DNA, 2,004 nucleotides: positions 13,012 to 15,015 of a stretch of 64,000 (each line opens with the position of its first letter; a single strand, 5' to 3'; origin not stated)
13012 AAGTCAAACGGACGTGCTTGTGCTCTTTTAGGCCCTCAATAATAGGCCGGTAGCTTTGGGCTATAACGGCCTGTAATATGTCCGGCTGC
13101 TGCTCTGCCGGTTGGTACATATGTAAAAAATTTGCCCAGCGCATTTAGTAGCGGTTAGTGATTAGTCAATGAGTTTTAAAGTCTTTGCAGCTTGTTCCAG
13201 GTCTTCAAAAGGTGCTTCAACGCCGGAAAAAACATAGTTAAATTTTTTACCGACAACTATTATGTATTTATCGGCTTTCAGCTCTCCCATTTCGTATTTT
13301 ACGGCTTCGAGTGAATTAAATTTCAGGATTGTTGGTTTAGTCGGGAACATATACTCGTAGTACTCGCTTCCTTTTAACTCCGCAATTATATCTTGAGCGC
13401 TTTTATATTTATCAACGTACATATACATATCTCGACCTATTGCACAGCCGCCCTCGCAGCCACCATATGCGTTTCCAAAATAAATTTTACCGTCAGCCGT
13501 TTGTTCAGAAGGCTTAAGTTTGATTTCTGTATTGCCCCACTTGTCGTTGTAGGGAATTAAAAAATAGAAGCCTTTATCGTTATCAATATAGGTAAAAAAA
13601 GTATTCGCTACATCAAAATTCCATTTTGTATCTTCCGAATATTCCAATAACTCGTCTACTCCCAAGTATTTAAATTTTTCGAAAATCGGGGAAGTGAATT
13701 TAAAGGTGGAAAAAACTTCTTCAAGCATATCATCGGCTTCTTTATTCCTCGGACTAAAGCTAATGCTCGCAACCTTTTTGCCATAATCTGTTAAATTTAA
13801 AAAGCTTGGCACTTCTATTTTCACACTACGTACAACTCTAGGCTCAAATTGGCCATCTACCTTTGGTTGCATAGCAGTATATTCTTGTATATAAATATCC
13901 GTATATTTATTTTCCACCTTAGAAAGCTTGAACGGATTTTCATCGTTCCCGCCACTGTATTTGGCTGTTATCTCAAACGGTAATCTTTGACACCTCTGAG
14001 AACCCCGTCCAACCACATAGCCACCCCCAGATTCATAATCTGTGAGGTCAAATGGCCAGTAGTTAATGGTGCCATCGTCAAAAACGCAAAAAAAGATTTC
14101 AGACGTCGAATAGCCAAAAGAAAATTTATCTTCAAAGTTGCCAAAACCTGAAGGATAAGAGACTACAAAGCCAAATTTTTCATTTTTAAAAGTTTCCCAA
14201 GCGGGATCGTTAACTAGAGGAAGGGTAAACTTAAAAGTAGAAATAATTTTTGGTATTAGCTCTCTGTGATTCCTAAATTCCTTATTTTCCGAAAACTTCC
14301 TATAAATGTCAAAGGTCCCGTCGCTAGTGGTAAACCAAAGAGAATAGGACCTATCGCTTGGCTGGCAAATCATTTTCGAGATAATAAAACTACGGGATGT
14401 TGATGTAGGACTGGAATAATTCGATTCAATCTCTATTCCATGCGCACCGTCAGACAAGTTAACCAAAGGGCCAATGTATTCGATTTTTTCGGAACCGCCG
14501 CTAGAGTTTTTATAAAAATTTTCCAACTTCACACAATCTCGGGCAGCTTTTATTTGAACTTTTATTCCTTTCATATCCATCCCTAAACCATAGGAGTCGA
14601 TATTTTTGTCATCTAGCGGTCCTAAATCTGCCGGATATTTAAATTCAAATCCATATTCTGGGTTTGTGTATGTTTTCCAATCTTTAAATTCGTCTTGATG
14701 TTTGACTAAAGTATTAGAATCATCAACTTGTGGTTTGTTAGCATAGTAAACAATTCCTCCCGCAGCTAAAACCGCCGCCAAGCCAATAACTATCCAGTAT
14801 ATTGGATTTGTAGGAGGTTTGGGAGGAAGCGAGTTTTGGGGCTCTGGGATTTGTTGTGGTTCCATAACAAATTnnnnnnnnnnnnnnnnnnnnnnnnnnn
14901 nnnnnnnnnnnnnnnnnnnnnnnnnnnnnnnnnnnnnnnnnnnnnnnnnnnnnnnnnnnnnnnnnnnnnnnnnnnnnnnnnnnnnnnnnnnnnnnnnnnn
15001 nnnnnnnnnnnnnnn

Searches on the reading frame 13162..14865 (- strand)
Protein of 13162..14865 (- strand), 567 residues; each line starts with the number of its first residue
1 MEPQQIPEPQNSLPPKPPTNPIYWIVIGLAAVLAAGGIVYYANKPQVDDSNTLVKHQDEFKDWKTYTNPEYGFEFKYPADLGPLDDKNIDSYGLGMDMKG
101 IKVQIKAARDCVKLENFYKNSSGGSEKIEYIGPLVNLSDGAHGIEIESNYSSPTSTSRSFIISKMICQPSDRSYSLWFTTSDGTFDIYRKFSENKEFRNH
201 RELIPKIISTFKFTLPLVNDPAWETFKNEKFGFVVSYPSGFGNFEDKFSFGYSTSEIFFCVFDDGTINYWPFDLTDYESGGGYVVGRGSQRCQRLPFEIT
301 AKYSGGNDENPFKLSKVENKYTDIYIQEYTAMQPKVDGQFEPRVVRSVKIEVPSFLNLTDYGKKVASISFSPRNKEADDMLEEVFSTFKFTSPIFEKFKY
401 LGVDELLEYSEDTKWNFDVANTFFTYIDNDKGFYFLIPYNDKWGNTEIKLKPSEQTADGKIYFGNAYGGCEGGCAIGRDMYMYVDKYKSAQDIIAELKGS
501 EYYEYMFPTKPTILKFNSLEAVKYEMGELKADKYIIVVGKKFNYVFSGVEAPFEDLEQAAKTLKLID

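Call 3: search_protein_families(library=pfam, proteins=[window:13162-14865:-], max_evalue=0.1)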
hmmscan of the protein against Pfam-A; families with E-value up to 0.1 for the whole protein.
window:13162-14865:- (567 aa): 1 family
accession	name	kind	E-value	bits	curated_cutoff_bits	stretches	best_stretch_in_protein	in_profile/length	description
PF18933.6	PsbP_2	-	4.3e-06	27.3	27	1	26-178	3-163/184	PsbP-like protein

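Call 58: search_protein_families(library=ncbifam, proteins=[window:13162-14865:-], max_evalue=0.001)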
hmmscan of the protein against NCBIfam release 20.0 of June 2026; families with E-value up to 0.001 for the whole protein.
window:13162-14865:- (567 aa): 0 families

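Call 61: find_homologous_proteins(query=window:13162-14865:-)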
Query window:13162-14865:- (567 aa): 58 proteins with E <= 0.001 among 8000 candidates.
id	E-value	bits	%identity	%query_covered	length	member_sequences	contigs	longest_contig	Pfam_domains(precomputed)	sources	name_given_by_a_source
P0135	1.5e-273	927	100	71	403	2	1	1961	-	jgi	-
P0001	3.1e-40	156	39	44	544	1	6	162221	-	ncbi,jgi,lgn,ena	-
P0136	1.1e-15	75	29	32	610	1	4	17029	PF01789.23,PF18933.7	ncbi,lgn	-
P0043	1.5e-14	72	28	32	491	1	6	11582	-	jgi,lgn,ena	-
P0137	2.2e-14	71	26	42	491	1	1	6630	PF18933.7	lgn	-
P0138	3.3e-14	71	42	12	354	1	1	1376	PF18933.7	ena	-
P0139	8.0e-14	69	29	42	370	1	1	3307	-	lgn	-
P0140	1.7e-12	65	25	32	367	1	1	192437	-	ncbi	-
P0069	3.1e-12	64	58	6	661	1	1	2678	-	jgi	jgi:hypothetical protein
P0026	1.2e-11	62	28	33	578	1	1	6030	-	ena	-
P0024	2.0e-11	61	25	38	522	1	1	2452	PF01789.23,PF26056.1,PF18933.7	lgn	-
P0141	6.8e-11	60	27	42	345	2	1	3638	PF18933.7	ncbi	-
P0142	2.5e-10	58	28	34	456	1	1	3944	PF18933.7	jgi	jgi:hypothetical protein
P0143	4.1e-10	57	26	33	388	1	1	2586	PF18933.7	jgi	jgi:hypothetical protein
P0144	8.9e-10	56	28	39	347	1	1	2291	PF01789.23,PF18933.7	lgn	-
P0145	1.0e-9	56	30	33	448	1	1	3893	PF18933.7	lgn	-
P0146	1.2e-9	55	27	43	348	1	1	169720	PF01789.23,PF18933.7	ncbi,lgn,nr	ncbi:MAG: hypothetical protein KBC81_00340 [Candidatus Pacebacteria bacterium]|nr:hypothetical prote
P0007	1.5e-9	55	25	42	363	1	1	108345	PF01789.23,PF18933.7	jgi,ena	-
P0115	1.6e-9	55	29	38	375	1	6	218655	PF18933.7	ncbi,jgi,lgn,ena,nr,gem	ncbi:MAG TPA: hypothetical protein P5323_02225 [Candidatus Moranbacteria bacterium]|nr:hypothetical 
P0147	2.5e-9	54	25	42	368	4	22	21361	PF18933.7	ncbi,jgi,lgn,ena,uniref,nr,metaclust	ncbi:MAG: hypothetical protein A2836_02465 [Candidatus Taylorbacteria bacterium RIFCSPHIGHO2_01_FULL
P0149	3.3e-9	54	25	42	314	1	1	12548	PF18933.7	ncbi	-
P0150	1.7e-8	52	54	7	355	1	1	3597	PF18933.7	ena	-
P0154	3.9e-8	50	41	10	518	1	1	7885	PF18933.7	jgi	jgi:hypothetical protein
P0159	4.3e-7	47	28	32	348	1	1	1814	PF18933.7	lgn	-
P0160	7.7e-7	46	38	13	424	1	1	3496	PF18933.7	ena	-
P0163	2.7e-6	44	27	49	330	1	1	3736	PF18933.7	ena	-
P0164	3.3e-6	44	25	42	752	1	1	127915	PF18933.7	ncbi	-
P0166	5.5e-6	43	23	37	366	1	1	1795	PF18933.7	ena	-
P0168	3.8e-5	41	28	39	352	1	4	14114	PF18933.7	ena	-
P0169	5.0e-5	40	23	41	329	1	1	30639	PF01789.23,PF26056.1,PF18933.7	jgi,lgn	jgi:hypothetical protein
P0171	8.4e-5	39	26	32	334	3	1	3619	PF18933.7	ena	-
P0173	1.1e-4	39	71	4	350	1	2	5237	PF18933.7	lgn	-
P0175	1.5e-4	39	23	38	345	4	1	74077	PF18933.7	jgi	-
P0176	2.5e-4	38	23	27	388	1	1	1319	PF18933.7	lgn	-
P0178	2.9e-4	38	33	10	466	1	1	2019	PF18933.7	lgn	-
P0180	3.4e-4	37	47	10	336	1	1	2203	PF18933.7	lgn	-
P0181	4.8e-4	37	29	32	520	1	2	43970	PF01789.23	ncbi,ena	ncbi:MAG: hypothetical protein AAB490_04715 [Patescibacteria group bacterium]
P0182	6.3e-4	37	30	14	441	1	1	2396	PF01789.23,PF18933.7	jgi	jgi:hypothetical protein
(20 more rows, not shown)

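Call 66: search_protein_families(library=padloc, proteins=[window:13162-14865:-], max_evalue=0.01)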
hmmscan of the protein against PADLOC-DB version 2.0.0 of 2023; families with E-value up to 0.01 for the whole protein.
window:13162-14865:- (567 aa): 1 family
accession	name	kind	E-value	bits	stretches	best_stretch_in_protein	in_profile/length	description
PDLC00802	Cyclase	-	0.0082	13.4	0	413-447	154-189/332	oligonucleotide-cyclase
